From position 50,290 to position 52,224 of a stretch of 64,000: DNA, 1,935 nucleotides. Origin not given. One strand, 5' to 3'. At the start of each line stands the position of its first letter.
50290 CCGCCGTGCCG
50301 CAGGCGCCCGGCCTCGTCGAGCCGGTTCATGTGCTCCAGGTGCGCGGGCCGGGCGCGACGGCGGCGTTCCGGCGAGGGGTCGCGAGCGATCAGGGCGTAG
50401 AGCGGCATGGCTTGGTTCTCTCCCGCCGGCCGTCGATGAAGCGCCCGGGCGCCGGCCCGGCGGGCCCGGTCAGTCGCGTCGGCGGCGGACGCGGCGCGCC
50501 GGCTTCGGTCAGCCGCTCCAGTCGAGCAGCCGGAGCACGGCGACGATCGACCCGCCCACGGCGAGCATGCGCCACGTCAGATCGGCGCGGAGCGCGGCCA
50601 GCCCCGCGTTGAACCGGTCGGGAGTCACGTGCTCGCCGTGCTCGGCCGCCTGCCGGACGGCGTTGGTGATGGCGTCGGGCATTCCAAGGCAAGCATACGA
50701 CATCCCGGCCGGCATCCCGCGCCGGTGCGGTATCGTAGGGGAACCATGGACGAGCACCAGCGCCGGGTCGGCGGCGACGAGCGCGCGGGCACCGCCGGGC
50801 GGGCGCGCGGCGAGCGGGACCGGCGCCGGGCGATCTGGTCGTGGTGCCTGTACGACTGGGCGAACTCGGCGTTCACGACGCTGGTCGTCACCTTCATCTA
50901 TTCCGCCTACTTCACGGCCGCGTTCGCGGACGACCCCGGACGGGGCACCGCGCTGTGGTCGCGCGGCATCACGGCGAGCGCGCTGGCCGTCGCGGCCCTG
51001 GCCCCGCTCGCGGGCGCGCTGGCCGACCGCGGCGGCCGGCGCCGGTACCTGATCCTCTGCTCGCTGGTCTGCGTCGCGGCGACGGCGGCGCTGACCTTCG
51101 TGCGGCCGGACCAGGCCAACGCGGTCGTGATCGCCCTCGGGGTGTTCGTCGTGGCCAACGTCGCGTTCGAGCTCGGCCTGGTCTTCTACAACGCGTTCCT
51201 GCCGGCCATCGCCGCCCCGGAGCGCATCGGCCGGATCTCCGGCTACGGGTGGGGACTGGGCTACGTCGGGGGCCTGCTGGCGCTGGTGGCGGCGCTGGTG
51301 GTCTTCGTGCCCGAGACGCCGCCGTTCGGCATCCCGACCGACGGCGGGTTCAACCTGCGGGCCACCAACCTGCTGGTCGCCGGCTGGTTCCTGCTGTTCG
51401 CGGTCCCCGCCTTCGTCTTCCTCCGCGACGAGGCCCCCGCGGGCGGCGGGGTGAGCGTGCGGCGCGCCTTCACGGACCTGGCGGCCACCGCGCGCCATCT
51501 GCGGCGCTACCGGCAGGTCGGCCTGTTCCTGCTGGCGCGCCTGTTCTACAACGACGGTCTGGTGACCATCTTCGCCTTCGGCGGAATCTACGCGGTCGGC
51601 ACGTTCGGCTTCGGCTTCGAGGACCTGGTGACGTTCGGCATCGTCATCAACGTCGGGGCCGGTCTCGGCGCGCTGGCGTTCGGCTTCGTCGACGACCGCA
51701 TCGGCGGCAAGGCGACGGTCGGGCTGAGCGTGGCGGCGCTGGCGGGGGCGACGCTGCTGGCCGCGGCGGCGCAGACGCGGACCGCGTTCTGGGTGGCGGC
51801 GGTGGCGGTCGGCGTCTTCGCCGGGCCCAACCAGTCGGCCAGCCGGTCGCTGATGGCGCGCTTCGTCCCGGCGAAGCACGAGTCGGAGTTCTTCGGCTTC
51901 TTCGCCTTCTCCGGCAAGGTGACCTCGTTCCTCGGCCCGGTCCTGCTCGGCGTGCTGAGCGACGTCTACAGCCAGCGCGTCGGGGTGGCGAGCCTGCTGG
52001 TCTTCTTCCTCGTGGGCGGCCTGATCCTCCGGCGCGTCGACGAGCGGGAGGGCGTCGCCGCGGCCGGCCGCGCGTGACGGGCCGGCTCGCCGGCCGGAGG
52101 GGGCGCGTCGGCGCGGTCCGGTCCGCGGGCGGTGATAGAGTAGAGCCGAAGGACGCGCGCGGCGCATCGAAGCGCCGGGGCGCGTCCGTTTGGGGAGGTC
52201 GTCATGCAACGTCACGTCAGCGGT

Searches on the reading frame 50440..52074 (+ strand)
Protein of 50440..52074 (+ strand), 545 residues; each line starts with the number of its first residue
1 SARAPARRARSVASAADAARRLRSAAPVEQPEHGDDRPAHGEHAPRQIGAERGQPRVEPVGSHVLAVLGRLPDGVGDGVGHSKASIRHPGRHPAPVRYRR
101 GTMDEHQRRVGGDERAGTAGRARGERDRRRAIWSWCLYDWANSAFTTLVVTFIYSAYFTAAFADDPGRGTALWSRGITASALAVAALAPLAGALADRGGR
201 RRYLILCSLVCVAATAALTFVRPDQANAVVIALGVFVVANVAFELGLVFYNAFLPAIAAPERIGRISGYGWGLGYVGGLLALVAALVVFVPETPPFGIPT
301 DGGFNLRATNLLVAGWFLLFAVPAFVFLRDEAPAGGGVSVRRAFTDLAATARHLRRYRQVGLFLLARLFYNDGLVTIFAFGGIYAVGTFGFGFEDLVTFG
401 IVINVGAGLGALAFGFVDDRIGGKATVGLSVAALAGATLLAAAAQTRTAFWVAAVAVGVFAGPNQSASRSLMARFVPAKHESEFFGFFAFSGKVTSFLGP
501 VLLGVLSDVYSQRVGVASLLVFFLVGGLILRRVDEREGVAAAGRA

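Call 66: search_protein_families(library=pfam, proteins=[window:50440-52074:+], max_evalue=0.00001)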
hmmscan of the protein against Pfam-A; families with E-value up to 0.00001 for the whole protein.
window:50440-52074:+ (545 aa): 2 families
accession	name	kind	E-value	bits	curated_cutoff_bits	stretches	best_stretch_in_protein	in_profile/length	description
PF11700.14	ATG22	-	5.2e-51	174.3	24.1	1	180-541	80-480/482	Vacuole effluxer Atg22 like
PF07690.21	MFS_1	-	1.7e-28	100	33.4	3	405-539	43-180/347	Major Facilitator Superfamily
